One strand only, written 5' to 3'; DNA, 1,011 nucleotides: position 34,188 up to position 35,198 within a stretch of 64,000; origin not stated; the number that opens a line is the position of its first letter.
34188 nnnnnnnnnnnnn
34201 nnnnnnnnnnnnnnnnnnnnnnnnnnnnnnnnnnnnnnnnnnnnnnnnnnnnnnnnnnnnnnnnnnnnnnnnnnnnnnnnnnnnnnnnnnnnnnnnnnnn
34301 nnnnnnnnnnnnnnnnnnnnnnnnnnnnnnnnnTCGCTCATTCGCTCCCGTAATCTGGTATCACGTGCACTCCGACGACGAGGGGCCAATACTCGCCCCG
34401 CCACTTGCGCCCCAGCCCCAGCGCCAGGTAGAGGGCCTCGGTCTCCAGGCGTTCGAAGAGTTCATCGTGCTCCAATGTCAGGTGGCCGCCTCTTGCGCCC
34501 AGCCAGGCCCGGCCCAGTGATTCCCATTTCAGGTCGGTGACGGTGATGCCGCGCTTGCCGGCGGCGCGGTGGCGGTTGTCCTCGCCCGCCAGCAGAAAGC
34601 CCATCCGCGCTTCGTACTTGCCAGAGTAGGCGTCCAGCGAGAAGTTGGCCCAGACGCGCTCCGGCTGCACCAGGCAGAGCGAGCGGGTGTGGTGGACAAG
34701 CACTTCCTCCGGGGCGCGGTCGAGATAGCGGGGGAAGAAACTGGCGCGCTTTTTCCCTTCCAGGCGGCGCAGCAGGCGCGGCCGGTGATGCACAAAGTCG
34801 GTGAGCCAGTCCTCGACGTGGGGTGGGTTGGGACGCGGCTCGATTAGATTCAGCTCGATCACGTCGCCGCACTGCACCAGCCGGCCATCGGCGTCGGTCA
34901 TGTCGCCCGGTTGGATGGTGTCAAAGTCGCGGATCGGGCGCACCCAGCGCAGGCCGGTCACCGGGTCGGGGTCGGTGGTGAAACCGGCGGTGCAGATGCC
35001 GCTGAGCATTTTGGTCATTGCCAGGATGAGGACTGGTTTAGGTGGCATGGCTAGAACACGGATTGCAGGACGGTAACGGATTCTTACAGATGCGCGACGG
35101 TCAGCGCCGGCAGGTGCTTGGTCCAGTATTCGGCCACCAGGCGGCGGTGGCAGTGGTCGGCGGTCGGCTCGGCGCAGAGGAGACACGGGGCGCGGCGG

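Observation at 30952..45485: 14.5-kb co-directional DNA-processing super-operon mixing known repair enzymes with uncharacterised genes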

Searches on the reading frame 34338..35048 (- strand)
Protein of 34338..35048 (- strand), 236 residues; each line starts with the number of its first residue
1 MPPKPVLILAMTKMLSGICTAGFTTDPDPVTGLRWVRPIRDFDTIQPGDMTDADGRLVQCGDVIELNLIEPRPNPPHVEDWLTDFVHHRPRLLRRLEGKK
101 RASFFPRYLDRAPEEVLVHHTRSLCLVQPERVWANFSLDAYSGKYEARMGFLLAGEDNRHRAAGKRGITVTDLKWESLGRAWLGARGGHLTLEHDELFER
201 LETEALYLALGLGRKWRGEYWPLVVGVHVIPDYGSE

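Call 17: find_homologous_proteins(query=window:34338-35048:-)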
Query window:34338-35048:- (236 aa): 762 proteins with E <= 0.001 among 1543 candidates; the best 120 are listed.
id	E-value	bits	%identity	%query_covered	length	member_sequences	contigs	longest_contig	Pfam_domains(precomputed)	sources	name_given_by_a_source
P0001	1.1e-154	532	100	96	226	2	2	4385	PF22557.3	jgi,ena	-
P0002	5.6e-135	467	83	99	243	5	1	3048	PF22557.3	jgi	-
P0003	7.3e-134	463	82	99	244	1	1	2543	PF22557.3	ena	-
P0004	3.6e-133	461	82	99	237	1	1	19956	PF22557.3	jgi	-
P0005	6.8e-133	460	81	98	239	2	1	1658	PF22557.3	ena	-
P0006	7.5e-133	460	82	99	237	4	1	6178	PF22557.3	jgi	-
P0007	1.4e-131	456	79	99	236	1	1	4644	PF22557.3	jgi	-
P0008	1.4e-131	456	80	99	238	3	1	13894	PF22557.3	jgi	-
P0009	1.6e-131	456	83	96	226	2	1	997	PF22557.3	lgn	-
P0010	3.6e-129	448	80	99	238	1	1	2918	PF22557.3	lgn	-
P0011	6.6e-129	447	79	99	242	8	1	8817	PF22557.3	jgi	jgi:hypothetical protein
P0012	1.9e-128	446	79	99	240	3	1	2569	PF22557.3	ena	-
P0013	2.0e-128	445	79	99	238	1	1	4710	PF22557.3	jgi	jgi:hypothetical protein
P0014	2.0e-128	445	78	100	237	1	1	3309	PF22557.3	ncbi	-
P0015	2.4e-128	445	79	100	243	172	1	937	PF22557.3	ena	-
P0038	4.5e-124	431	76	99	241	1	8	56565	PF22557.3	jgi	jgi:hypothetical protein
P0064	1.9e-121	423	75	100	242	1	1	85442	PF22557.3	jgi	jgi:hypothetical protein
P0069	6.6e-121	421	75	99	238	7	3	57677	PF22557.3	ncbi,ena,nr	ncbi:MAG: hypothetical protein ISS49_10260 [Anaerolineae bacterium]|nr:hypothetical protein [Anaerol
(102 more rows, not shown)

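Call 18: find_encoding_contigs(protein=P0064, flank=10000, max_places=2)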
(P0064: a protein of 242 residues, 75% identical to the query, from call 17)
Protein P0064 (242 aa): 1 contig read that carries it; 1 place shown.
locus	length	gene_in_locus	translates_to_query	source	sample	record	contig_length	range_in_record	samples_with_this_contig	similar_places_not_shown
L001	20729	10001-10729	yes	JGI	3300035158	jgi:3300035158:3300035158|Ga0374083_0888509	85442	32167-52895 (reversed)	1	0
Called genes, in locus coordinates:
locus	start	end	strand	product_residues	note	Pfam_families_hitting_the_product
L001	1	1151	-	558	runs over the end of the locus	-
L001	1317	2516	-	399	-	PF03979:Sigma70_r1_1, PF00140:Sigma70_r1_2, PF04542:Sigma70_r2, PF04539:Sigma70_r3, PF04545:Sigma70_r4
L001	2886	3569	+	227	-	PF00753:Lactamase_B, PF13483:Lactamase_B_3, PF12706:Lactamase_B_2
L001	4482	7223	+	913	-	PF00133:tRNA-synt_1, PF09334:tRNA-synt_1g, PF13603:tRNA-synt_1_2 (weak), PF08264:Anticodon_1, PF10458:Val_tRNA-synt_C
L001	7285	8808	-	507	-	PF22007:DUF6930, PF23988:DUF7309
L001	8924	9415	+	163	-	PF04343:DUF488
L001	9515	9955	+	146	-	PF04343:DUF488, PF22751:DUF488-N3a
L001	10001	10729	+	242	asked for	PF22557:DuOB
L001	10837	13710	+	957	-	PF13424:TPR_12 (faint), PF13428:TPR_14 (faint), PF13432:TPR_16 (faint), PF14559:TPR_19, PF00270:DEAD, PF00271:Helicase_C, PF16124:RecQ_Zn_bind (weak)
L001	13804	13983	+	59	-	PF00570:HRDC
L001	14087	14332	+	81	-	-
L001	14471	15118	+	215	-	PF00440:TetR_N, PF13305:TetR_C_33 (weak)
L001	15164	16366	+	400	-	PF00108:Thiolase_N, PF00109:ketoacyl-synt (weak), PF02803:Thiolase_C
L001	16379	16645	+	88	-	-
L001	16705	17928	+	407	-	PF02737:3HCDH_N, PF00725:3HCDH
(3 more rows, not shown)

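Call 19: find_encoding_contigs(protein=P0069, flank=10000, max_places=2)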
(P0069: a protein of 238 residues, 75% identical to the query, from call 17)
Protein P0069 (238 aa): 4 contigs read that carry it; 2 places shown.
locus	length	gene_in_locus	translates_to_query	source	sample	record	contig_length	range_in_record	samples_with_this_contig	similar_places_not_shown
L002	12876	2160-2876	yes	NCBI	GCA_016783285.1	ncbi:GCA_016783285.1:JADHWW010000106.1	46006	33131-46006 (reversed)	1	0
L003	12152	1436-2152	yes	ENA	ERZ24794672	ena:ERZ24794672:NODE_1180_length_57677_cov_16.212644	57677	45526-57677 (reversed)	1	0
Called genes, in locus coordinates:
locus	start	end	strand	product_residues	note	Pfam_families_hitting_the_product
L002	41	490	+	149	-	-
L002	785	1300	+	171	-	PF04343:DUF488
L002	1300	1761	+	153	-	PF04343:DUF488, PF22751:DUF488-N3a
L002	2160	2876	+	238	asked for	PF22557:DuOB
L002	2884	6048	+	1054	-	PF13428:TPR_14 (faint), PF14559:TPR_19 (faint), PF00270:DEAD, PF00271:Helicase_C, PF16124:RecQ_Zn_bind (weak)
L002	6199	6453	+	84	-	PF00570:HRDC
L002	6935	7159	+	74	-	PF20008:DUF6429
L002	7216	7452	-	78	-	PF00196:GerE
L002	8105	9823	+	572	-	PF08378:NERD, PF00580:UvrD-helicase (faint), PF13245:AAA_19 (weak), PF13401:AAA_22 (weak), PF13538:UvrD_C_2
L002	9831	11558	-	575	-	PF05524:PEP-utilisers_N, PF00391:PEP-utilizers, PF02896:PEP-utilizers_C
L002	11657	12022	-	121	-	PF01380:SIS (weak)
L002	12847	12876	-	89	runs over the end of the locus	PF00381:PTS-HPr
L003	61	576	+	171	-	PF04343:DUF488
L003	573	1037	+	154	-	PF04343:DUF488, PF22751:DUF488-N3a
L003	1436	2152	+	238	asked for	PF22557:DuOB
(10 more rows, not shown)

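Call 21: find_encoding_contigs(protein=P0038, flank=10000, max_places=3)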
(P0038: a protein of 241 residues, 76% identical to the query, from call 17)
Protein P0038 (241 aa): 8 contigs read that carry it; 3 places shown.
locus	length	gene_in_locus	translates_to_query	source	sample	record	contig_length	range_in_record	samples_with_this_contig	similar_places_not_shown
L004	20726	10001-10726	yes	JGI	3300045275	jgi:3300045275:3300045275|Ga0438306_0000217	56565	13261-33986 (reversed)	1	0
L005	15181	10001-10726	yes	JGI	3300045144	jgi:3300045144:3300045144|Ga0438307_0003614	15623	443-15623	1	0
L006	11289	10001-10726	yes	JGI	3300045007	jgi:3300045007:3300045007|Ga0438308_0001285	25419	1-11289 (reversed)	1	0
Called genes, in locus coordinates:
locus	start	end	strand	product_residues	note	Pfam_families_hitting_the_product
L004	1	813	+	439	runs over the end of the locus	PF01523:PmbA_TldD_1st, PF19289:PmbA_TldD_3rd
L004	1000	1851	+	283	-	PF01073:3Beta_HSD, PF01370:Epimerase, PF02719:Polysacc_synt_2, PF13460:NAD_binding_10 (faint), PF16363:GDP_Man_Dehyd, PF04321:RmlD_sub_bind (weak), PF07993:NAD_binding_4 (weak)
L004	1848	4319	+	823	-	-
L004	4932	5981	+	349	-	PF01699:Na_Ca_ex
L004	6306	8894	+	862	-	PF01229:Glyco_hydro_39 (weak), PF00150:Cellulase (weak), PF13620:CarboxypepD_reg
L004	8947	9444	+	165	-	PF04343:DUF488, PF22751:DUF488-N3a (weak)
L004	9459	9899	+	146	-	PF04343:DUF488, PF22751:DUF488-N3a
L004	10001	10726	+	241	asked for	PF22557:DuOB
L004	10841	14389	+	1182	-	PF04480:DUF559, PF13424:TPR_12 (faint), PF14559:TPR_19 (weak), PF13432:TPR_16, PF00270:DEAD, PF00271:Helicase_C, PF16124:RecQ_Zn_bind (weak), PF00570:HRDC, +4 more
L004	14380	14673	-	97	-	-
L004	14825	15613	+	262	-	PF01522:Polysacc_deac_1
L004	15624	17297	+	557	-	PF05833:NFACT_N, PF05670:NFACT-R_1, PF18297:NFACT-R_2 (weak)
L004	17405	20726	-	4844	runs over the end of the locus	PF19077:Big_13 (faint), PF13750:Big_3_3 (faint), PF18884:TSP3_bac (weak), PF13385:Laminin_G_3, PF17957:Big_7, PF13385:Laminin_G_3, PF02412:TSP_3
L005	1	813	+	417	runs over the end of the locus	?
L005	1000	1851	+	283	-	PF01073:3Beta_HSD, PF01370:Epimerase, PF02719:Polysacc_synt_2, PF13460:NAD_binding_10 (faint), PF16363:GDP_Man_Dehyd, PF04321:RmlD_sub_bind (weak), PF07993:NAD_binding_4 (weak)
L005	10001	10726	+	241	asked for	PF22557:DuOB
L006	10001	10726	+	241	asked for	PF22557:DuOB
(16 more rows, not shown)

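Call 34: search_solved_structures(query=window:34338-35048:-, max_evalue=1)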
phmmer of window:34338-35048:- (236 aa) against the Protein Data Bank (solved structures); distinct sequences matched with E-value up to 1: 3.
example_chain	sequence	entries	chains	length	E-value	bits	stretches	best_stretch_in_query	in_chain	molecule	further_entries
6nkk_A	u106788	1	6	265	0.0051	19.7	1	24-149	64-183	Short chain dehydrogenase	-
6nkm_A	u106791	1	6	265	0.0095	18.8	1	24-149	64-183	Short chain dehydrogenase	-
9t5k_A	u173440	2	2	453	0.53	13.1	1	73-120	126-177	Nucleocapsid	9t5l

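Call 37: search_protein_representatives(protein=window:34338-35048:-)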
Query: 236 residues. Proteins with E-value up to 0.001 (for the whole library): 191; up to 1e-10: 94; up to 1e-30: 27. The best 150 are listed.
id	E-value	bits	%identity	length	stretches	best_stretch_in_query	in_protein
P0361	2.9e-98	344.9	70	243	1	11-233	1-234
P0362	1.1e-97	343.1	66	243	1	1-236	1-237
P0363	7.8e-65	235.4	57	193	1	1-184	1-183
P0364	3.8e-62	226.6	51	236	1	1-229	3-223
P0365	5.1e-56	206.5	49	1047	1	5-234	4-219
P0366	9.5e-53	195.8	50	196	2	5-117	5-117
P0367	1.3e-51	192.1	74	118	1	121-234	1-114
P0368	8.5e-48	179.6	54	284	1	78-235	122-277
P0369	1.2e-45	172.5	41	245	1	4-232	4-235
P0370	1.9e-44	168.6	43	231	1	6-234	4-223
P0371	2.1e-44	168.4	42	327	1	4-233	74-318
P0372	2.1e-41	158.6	52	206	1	80-234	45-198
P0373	2.8e-41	158.2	41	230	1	9-235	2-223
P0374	7.3e-40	153.6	42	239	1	5-229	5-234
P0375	3.9e-38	147.9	41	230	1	5-233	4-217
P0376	2.0e-37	145.6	36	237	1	5-235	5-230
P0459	4.2e-10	56.1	35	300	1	7-233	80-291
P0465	1.2e-09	54.5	33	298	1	8-230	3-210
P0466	4.7e-09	52.6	26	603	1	18-234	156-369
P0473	1.5e-08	51.0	39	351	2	161-235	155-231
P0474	1.6e-08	50.9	29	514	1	6-236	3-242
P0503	2.4e-06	43.8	29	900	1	34-235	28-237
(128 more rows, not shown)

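Call 39: search_protein_families(library=pfam, proteins=[P0365, P0466, P0474, P0503, P0371, P0459, P0465, P0473], max_evalue=0.001)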
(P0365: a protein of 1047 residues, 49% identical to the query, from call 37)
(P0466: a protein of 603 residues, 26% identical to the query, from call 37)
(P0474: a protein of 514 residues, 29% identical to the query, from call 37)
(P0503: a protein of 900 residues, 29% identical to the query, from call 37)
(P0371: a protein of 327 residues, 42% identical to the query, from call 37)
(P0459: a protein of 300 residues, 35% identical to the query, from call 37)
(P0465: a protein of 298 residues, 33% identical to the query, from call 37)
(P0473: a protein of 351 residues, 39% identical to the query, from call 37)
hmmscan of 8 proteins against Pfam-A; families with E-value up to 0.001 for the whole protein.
P0365 (1047 aa): 7 families
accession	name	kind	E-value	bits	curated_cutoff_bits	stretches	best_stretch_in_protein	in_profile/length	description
PF00270.35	DEAD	-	2.8e-24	86.2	26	1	290-449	2-162/167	DEAD/DEAH box helicase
PF00271.37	Helicase_C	-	7.6e-24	84.5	23.5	1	487-595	4-110/110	Helicase conserved C-terminal domain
PF22557.2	DuOB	-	8.9e-21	75.3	27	1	4-161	2-172/210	Dual OB-containing domain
PF00570.28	HRDC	-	7.5e-19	67.9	23.8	1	973-1037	4-68/68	HRDC domain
PF16124.10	RecQ_Zn_bind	-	1.2e-11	45.6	25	1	782-826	20-66/66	RecQ zinc-binding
PF09382.16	RQC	-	7e-05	23.1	23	1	859-939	13-95/114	RQC domain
PF04851.21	ResIII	-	0.00097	19.5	22.5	0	288-446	4-161/164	Type III restriction enzyme, res subunit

P0466 (603 aa): 5 families
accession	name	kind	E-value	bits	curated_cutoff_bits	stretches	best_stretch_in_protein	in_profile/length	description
PF13646.12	HEAT_2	-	2.7e-20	72.9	27.7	2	378-451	6-80/88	HEAT repeats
PF22557.2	DuOB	-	1.3e-15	58.4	27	1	144-362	4-210/210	Dual OB-containing domain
PF03130.22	HEAT_PBS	-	2.5e-15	55.6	20.9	2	450-476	1-27/27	PBS lyase HEAT-like repeat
PF02985.28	HEAT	-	4.9e-09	36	23.5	0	405-431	2-28/31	HEAT repeat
PF13513.12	HEAT_EZ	-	3.3e-05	24.7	27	1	418-460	2-54/55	HEAT-like repeat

P0474 (514 aa): 3 families
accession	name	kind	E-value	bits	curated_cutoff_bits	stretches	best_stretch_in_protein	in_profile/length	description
PF00570.28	HRDC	-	1.1e-23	83.4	23.8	1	443-509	2-68/68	HRDC domain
PF22557.2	DuOB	-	1.4e-16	61.6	27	1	1-148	1-138/210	Dual OB-containing domain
PF09382.16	RQC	-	4.3e-05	23.8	23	0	342-381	4-43/114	RQC domain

P0503 (900 aa): 7 families
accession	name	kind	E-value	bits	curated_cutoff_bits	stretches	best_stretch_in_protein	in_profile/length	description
PF09382.16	RQC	-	9.1e-35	119.4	23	1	645-755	1-111/114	RQC domain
PF00270.35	DEAD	-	9.1e-27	94.3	26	1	266-426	2-164/167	DEAD/DEAH box helicase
PF00271.37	Helicase_C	-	2.5e-26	92.5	23.5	1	462-569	3-110/110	Helicase conserved C-terminal domain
PF00570.28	HRDC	-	1.4e-21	76.7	23.8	1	769-835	2-68/68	HRDC domain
PF16124.10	RecQ_Zn_bind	-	1.4e-20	74.2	25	1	581-642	2-65/66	RecQ zinc-binding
PF22557.2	DuOB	-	3.3e-17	63.7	27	1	4-228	2-209/210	Dual OB-containing domain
PF04851.21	ResIII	-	1.4e-05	25.5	22.5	1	266-422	6-162/164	Type III restriction enzyme, res subunit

P0371 (327 aa): 1 family
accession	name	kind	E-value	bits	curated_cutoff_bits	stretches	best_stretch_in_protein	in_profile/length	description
PF22557.2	DuOB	-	3.1e-15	57.2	27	1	76-244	3-162/210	Dual OB-containing domain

P0459 (300 aa): 1 family
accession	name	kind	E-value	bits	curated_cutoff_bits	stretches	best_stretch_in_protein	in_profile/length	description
PF22557.2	DuOB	-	3.4e-18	66.9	27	1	78-284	2-209/210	Dual OB-containing domain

P0465 (298 aa): 1 family
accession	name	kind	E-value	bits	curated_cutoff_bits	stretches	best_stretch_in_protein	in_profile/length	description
PF22557.2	DuOB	-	7.2e-12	46.2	27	1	1-207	3-210/210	Dual OB-containing domain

P0473 (351 aa): 1 family
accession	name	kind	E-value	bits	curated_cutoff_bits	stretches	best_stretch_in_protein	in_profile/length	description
PF22557.2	DuOB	-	2.4e-11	44.5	27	1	1-151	1-159/210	Dual OB-containing domain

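Call 44: find_related_loci(query=A4, collection=genome_contigs, flank=10000)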
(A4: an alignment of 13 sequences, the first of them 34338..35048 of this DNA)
Query A4 (236 aa) in genome_contigs; peptide patterns used: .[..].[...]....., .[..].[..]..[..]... (x = any residue, [..] = any of these).
135 stretches matched a pattern; 78 encode a relative of the query (tblastn E <= 1e-3); 77 distinct loci.
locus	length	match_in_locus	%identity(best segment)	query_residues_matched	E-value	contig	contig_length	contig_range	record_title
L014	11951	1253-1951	76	1-233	1e-125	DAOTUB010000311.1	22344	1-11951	MAG TPA_asm: Anaerolineae bacterium isolate F17_41 k129_853264, whole genome shotgun sequence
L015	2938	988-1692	77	1-235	1e-129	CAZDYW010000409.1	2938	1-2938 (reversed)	MAG TPA_asm: uncultured Anaerolineales bacterium isolate binchicken_co15_170 genome assembly, contig: NODE_39990_length_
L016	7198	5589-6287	76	1-233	2e-123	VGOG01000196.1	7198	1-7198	MAG: Chloroflexi bacterium isolate K_DeepCast_250m_m2_317 K_DeepCast_250m_m2_317_Ga0194125_10023145, whole genome shotgu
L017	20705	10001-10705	77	1-235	6e-123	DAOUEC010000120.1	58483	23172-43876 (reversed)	MAG TPA_asm: Anaerolineae bacterium isolate N3_163 k131_1425337, whole genome shotgun sequence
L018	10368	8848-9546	80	1-233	2e-122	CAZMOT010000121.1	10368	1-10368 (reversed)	MAG TPA_asm: uncultured Anaerolineales bacterium isolate SRP068000_co2_90 genome assembly, contig: NODE_7275_length_1036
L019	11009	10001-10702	76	1-234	1e-122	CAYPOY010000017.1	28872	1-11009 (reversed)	MAG TPA_asm: uncultured Anaerolineales bacterium isolate SRP214966_co5_314 genome assembly, contig: NODE_1048_length_288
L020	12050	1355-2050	76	1-233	1e-120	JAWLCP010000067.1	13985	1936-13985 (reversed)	MAG: Anaerolineae bacterium isolate 15dZY3.bin.6 NODE_4635_length_13985_cov_16.449445, whole genome shotgun sequence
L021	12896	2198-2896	79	1-233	7e-120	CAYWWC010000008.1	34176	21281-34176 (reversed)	MAG TPA_asm: uncultured Anaerolineae bacterium isolate SRP077602_co7_465 genome assembly, contig: NODE_6101_length_34176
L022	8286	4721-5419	76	1-233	3e-120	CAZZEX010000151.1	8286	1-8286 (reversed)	MAG TPA_asm: uncultured Anaerolineales bacterium isolate SRP214966_co5_324 genome assembly, contig: NODE_8984_length_828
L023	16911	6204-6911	75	1-236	5e-120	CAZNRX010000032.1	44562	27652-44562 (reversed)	MAG TPA_asm: uncultured Anaerolineales bacterium isolate binchicken_co17_270 genome assembly, contig: NODE_2511_length_4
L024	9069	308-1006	79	1-233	1e-119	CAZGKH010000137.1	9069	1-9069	MAG TPA_asm: uncultured Anaerolineae bacterium isolate binchicken_co275_239 genome assembly, contig: NODE_12587_length_9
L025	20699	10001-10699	78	1-233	2e-119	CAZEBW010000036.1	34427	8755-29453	MAG TPA_asm: uncultured Anaerolineae bacterium isolate binchicken_co17_112 genome assembly, contig: NODE_3521_length_344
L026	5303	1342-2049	74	1-236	2e-119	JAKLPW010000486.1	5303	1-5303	MAG: Anaerolineae bacterium isolate bin N2.130 k141_510709, whole genome shotgun sequence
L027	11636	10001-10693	79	3-233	1e-118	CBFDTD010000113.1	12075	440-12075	MAG TPA_asm: uncultured bacterium isolate SRR6823440_binner13_Refined_23 genome assembly, contig: ERZ650341.3267, whole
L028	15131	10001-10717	77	1-233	1e-118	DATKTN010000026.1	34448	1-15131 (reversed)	MAG TPA_asm: Anaerolineae bacterium isolate SMAG_U14082 k141_170487, whole genome shotgun sequence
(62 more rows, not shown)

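Call 78: search_dna_similar(query=window:34338-35048:-, collection=plasmids, mode=protein, max_evalue=0.001, max_rows=20)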
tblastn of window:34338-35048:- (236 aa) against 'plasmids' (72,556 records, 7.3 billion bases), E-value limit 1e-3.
No match.

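Call 79: search_dna_similar(query=P0376, collection=plasmids, mode=protein, max_evalue=0.001, max_rows=20)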
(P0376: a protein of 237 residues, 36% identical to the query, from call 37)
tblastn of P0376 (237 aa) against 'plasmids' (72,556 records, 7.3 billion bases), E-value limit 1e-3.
No match.

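Call 109: list_cluster_members(proteins=[P0365, P0503, P0474, P0466, P0241, P0121])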
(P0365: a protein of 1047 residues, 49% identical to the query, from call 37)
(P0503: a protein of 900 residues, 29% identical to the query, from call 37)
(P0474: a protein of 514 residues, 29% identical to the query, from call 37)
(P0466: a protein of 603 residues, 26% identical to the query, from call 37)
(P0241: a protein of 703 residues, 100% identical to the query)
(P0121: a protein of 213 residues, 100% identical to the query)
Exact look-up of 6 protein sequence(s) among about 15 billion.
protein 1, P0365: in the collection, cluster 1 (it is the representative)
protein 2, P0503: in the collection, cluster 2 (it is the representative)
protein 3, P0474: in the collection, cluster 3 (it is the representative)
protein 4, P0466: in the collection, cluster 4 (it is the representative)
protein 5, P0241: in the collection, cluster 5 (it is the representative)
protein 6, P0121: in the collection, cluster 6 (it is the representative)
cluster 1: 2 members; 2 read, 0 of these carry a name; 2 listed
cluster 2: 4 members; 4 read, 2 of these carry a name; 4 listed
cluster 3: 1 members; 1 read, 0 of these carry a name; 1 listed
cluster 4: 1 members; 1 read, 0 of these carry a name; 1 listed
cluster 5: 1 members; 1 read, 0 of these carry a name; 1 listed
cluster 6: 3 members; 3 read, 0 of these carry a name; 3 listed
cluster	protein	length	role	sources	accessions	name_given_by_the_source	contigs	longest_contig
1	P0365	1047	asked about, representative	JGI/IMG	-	-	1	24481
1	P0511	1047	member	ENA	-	-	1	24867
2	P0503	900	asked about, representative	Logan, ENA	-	-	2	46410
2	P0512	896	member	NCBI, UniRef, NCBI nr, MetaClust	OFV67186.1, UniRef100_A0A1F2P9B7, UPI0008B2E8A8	MAG: ATP-dependent DNA helicase RecQ [Candidatus Syntrophoarchaeum caldarius] | DNA 3'-5' helicase n=1 Tax=Candidatus Syntropharchaeum caldarium TaxID=1838285 ... | status=active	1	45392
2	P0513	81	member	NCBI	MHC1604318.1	MAG: hypothetical protein ACXQTK_06455, partial [Candidatus Syntropharchaeales archaeon]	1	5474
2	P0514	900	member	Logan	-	-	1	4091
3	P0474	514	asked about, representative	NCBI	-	-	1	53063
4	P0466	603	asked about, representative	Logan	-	-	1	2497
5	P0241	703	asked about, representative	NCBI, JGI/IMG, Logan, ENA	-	-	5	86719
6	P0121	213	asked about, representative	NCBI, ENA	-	-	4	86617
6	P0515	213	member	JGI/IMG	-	-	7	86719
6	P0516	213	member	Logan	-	-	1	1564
